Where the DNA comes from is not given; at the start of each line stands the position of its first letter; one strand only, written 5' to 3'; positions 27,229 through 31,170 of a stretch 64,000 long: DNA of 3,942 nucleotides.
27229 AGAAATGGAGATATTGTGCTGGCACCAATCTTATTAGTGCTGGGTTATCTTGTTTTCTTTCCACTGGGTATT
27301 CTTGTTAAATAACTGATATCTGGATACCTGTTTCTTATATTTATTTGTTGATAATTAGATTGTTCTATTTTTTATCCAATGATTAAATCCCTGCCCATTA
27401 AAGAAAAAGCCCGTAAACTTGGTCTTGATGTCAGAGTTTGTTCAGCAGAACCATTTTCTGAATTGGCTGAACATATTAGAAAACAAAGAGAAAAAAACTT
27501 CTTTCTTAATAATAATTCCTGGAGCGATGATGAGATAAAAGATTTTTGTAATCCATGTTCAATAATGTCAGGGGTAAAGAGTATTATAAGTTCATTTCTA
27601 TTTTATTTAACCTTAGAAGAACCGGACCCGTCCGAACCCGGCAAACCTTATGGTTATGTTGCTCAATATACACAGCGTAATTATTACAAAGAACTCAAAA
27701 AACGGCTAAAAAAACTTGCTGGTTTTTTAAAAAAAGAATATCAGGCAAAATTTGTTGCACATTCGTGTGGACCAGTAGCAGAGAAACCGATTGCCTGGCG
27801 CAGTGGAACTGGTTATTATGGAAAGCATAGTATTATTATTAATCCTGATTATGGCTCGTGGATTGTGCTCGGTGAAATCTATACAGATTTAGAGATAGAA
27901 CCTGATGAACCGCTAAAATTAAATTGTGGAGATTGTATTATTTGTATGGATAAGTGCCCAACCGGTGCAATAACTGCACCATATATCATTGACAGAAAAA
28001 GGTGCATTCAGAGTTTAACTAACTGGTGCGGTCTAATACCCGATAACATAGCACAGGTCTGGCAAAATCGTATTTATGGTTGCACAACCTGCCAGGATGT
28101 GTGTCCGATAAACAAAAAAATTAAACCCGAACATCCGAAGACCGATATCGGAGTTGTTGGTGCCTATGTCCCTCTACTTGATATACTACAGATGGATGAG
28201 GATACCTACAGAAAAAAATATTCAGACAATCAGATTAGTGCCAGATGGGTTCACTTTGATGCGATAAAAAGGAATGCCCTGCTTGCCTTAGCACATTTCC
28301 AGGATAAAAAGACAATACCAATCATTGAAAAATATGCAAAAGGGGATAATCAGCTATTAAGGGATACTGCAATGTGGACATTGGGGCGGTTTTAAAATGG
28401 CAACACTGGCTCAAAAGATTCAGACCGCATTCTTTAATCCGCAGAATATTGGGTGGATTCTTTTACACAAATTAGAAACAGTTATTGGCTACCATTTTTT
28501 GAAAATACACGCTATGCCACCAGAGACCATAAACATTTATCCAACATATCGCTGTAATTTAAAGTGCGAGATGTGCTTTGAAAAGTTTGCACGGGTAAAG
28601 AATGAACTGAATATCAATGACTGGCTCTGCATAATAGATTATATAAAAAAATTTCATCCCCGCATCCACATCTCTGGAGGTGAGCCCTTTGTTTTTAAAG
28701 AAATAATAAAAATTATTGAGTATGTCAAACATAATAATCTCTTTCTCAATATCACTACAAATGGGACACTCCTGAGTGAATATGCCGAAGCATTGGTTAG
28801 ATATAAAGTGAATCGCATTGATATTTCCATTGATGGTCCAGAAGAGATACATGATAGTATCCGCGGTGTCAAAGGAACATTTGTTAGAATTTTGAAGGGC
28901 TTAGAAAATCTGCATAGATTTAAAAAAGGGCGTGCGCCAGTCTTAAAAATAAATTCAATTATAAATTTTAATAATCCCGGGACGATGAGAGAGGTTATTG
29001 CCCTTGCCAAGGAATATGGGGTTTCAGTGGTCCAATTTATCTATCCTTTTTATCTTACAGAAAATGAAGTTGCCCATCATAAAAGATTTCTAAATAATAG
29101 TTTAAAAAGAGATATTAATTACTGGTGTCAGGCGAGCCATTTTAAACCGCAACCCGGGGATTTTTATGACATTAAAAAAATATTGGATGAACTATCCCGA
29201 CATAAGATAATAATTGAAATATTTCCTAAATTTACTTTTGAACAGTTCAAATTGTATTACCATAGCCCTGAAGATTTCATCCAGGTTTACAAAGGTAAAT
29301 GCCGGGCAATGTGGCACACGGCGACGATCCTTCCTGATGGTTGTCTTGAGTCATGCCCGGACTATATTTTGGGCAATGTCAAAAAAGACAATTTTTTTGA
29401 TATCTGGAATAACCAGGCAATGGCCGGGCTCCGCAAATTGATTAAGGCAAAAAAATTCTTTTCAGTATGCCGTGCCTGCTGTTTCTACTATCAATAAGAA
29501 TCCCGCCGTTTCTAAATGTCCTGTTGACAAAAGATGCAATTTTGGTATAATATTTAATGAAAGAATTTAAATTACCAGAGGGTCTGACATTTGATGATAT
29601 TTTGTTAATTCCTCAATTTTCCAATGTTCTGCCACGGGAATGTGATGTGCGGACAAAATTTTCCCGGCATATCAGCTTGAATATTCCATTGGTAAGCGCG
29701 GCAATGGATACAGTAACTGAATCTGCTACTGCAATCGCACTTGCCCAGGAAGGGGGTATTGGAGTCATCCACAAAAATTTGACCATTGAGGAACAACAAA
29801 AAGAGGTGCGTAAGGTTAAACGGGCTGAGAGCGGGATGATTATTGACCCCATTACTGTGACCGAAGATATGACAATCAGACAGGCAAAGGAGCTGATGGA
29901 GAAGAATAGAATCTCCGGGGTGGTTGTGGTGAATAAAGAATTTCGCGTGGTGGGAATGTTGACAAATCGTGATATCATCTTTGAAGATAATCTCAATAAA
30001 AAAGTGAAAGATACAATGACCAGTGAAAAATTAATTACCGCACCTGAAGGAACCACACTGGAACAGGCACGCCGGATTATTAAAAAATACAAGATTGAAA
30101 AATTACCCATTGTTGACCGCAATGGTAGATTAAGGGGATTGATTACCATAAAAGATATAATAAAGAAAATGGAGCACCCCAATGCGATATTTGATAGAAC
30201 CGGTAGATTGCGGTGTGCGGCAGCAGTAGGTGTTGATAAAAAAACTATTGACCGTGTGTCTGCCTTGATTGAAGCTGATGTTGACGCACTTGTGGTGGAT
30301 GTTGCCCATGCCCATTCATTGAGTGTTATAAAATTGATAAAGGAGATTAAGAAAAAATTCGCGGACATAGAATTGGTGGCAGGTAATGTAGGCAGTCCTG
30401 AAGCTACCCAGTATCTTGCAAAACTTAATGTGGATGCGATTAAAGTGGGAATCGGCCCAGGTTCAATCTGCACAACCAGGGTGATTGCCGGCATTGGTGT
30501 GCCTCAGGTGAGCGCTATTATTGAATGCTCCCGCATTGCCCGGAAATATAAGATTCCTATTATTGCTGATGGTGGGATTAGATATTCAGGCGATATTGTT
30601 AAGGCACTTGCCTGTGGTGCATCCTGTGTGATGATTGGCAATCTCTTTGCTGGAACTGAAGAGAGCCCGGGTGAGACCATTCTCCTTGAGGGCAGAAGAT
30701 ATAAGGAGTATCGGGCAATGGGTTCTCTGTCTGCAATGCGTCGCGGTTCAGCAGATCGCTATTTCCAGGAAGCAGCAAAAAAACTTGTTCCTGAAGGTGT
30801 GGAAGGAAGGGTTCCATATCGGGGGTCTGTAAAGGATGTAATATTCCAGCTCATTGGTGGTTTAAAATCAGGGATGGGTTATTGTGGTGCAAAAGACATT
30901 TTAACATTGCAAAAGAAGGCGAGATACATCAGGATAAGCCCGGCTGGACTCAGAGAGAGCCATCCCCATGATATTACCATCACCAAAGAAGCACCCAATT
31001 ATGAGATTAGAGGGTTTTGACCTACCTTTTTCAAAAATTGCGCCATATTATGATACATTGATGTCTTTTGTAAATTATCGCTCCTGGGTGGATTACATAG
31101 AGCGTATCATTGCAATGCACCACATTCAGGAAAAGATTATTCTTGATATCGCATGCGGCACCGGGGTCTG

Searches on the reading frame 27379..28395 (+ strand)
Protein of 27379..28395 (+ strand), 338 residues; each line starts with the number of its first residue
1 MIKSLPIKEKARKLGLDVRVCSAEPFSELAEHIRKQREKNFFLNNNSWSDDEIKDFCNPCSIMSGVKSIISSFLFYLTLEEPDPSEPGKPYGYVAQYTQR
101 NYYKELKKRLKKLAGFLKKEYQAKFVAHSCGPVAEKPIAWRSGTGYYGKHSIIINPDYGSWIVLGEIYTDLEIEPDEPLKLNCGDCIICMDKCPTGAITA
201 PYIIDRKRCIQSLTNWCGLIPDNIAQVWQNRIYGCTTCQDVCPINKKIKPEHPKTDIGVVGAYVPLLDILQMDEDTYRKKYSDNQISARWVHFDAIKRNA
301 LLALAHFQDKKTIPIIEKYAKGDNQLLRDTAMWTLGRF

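Call 73: search_protein_families(library=pfam, proteins=[window:27379-28395:+], max_evalue=0.0001)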
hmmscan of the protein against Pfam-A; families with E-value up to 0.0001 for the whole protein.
window:27379-28395:+ (338 aa): 3 families
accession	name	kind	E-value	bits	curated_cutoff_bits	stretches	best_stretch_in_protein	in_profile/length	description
PF13484.11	Fer4_16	-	1.6e-14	54.9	30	1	182-245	1-66/66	4Fe-4S double cluster binding domain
PF08331.15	QueG_DUF1730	-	3.1e-07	30.6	25.1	1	58-122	3-67/77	Epoxyqueuosine reductase QueG, DUF1730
PF13187.11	Fer4_9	-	6.5e-05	23.3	27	0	181-198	35-52/52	4Fe-4S dicluster domain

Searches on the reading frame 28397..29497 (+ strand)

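Call 73: search_protein_families(library=pfam, proteins=[window:28397-29497:+], max_evalue=0.0001)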
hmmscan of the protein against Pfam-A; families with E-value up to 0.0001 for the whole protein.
window:28397-29497:+ (366 aa): 3 families
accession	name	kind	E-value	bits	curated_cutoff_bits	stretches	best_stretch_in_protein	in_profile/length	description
PF04055.27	Radical_SAM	-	7.1e-23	82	29.5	1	47-175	1-139/166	Radical SAM superfamily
PF13186.11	SPASM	-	5.8e-09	36.5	21.5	1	302-361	1-66/67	Iron-sulfur cluster-binding domain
PF13353.11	Fer4_12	-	1e-06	29.5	22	1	53-149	15-117/137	4Fe-4S single cluster domain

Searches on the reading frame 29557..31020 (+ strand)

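Call 73: search_protein_families(library=pfam, proteins=[window:29557-31020:+], max_evalue=0.0001)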
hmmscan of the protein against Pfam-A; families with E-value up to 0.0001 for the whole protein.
window:29557-31020:+ (487 aa): 5 families
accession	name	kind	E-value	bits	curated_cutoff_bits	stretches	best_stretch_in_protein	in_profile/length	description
PF00478.31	IMPDH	-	4.6e-159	529.4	25.6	1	9-471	1-345/345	IMP dehydrogenase / GMP reductase domain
PF00571.33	CBS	-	6.5e-26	90.9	24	2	150-205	1-55/57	CBS domain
PF03060.21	NMO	-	2.1e-11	44.3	28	1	326-374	187-235/331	Nitronate monooxygenase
PF01070.24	FMN_dh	-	4.1e-09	36.4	24.9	1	318-364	260-305/350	FMN-dependent dehydrogenase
PF01645.23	Glu_synthase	-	1.5e-05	24.8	20.4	1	257-362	194-305/369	Conserved region in glutamate synthase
